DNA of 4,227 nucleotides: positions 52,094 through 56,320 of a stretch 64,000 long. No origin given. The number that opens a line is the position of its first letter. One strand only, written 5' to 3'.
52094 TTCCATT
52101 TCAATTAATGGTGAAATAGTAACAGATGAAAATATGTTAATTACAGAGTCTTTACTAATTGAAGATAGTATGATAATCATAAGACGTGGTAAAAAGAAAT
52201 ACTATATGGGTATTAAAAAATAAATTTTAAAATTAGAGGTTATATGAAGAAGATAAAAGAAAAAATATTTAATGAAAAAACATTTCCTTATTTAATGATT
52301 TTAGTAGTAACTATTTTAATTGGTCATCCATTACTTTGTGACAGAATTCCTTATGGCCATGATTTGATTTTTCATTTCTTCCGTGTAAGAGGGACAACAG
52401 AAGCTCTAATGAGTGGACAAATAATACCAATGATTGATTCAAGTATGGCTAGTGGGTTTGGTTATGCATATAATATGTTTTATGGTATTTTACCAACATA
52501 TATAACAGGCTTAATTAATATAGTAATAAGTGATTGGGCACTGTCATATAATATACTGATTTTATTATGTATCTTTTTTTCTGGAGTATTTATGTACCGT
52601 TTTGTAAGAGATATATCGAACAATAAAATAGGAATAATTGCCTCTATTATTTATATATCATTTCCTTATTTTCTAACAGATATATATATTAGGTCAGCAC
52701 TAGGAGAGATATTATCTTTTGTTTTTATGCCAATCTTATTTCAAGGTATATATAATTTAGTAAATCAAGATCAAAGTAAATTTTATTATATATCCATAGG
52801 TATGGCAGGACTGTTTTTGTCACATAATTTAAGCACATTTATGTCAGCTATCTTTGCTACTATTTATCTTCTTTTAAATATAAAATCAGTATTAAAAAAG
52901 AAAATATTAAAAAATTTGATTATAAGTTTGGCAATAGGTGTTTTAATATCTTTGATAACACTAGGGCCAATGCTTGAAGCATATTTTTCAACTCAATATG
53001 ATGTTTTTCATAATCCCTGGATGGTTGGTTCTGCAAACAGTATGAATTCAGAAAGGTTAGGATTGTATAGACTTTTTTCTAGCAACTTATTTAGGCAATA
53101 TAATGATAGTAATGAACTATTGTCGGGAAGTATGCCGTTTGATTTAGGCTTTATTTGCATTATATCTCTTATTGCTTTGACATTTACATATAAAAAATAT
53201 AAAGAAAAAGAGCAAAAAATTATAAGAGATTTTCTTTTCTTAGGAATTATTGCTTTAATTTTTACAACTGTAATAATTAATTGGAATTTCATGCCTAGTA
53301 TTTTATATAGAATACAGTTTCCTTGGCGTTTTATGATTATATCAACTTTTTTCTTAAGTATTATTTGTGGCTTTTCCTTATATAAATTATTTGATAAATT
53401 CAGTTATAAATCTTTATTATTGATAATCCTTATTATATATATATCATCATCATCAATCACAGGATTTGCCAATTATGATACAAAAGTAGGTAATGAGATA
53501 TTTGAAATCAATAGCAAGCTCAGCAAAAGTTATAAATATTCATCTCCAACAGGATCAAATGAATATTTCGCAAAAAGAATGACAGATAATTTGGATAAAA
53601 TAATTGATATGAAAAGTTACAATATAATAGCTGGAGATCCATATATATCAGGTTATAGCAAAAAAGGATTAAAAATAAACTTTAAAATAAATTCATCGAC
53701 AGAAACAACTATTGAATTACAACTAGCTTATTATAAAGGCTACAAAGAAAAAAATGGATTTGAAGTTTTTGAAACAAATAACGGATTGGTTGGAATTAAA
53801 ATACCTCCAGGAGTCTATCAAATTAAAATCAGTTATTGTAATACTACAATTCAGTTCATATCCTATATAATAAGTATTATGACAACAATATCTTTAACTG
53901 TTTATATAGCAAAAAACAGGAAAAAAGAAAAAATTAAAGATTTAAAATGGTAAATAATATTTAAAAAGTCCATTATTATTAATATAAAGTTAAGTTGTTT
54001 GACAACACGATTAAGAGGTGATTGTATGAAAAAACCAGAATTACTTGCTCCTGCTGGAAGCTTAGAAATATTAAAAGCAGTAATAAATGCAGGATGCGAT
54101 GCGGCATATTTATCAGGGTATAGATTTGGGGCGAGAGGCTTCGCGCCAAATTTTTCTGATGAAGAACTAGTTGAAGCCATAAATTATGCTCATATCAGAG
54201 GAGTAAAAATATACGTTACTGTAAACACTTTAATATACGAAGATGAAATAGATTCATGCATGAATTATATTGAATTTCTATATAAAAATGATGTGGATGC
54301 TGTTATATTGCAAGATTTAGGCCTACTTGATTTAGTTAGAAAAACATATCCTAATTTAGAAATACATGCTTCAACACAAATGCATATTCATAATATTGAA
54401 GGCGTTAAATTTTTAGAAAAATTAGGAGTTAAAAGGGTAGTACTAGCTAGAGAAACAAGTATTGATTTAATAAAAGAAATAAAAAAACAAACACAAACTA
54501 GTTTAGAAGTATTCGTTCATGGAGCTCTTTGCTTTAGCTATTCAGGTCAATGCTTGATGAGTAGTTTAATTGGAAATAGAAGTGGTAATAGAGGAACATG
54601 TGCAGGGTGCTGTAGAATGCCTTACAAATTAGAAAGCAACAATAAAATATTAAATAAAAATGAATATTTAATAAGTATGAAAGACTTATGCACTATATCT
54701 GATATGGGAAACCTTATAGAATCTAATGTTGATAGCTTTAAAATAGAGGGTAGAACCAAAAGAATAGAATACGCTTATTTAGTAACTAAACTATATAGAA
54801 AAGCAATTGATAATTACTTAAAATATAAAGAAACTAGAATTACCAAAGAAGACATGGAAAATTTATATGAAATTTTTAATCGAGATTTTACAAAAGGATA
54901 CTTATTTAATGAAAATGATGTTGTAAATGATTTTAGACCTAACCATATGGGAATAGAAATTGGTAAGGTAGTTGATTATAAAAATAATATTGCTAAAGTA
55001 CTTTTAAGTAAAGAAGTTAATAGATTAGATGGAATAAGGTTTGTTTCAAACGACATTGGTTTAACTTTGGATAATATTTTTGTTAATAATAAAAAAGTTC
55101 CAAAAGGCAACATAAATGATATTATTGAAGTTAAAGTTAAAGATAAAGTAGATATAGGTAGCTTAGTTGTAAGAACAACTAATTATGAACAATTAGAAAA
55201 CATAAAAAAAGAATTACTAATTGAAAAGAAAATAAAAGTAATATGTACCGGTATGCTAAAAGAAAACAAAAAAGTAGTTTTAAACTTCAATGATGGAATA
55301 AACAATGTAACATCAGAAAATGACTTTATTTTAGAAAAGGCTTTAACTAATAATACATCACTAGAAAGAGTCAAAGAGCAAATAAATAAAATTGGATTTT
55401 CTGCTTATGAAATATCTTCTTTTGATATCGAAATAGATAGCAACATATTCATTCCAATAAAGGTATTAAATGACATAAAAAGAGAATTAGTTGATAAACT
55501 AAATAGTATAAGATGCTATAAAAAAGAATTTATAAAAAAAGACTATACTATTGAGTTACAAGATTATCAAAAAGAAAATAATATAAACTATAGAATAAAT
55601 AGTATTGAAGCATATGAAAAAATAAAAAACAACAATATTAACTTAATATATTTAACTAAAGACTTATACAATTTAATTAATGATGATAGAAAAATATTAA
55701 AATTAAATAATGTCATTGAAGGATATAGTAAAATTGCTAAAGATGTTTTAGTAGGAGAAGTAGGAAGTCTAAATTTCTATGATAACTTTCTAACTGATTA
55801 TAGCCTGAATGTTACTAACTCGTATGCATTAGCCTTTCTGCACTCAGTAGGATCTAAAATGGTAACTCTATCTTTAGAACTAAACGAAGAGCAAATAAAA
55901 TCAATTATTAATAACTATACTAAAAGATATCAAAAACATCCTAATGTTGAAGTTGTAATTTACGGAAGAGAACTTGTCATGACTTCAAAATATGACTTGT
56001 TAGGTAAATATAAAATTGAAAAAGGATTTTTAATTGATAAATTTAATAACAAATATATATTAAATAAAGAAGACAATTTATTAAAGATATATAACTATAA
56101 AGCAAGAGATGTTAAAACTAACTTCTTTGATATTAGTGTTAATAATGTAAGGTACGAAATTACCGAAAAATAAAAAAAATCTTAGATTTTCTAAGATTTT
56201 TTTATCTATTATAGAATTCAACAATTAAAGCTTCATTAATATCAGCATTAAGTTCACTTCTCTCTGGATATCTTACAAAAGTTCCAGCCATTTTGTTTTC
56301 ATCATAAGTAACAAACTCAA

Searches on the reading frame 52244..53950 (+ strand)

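Call 33: search_protein_families(library=pfam, proteins=[window:52244-53950:+], max_evalue=0.001)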
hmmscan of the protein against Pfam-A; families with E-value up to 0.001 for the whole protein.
window:52244-53950:+ (569 aa): 2 families
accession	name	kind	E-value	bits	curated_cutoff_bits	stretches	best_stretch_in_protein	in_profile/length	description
PF10131.15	PTPS_related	-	2.3e-13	49.9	26.4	1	79-421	3-322/621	6-pyruvoyl-tetrahydropterin synthase related domain; membrane protein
PF20176.3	DUF6541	-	0.00013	20.9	29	1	76-243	159-338/646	Family of unknown function (DUF6541)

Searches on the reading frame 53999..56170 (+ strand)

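Call 33: search_protein_families(library=pfam, proteins=[window:53999-56170:+], max_evalue=0.001)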
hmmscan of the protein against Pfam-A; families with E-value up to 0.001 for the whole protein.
window:53999-56170:+ (724 aa): 2 families
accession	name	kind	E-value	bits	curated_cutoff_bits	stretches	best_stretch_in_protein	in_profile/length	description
PF01136.24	Peptidase_U32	-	2.3e-92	308.9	22.4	2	85-307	2-232/233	Peptidase family U32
PF12392.13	DUF3656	-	1e-16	62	22.1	1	390-504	1-107/109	Collagenase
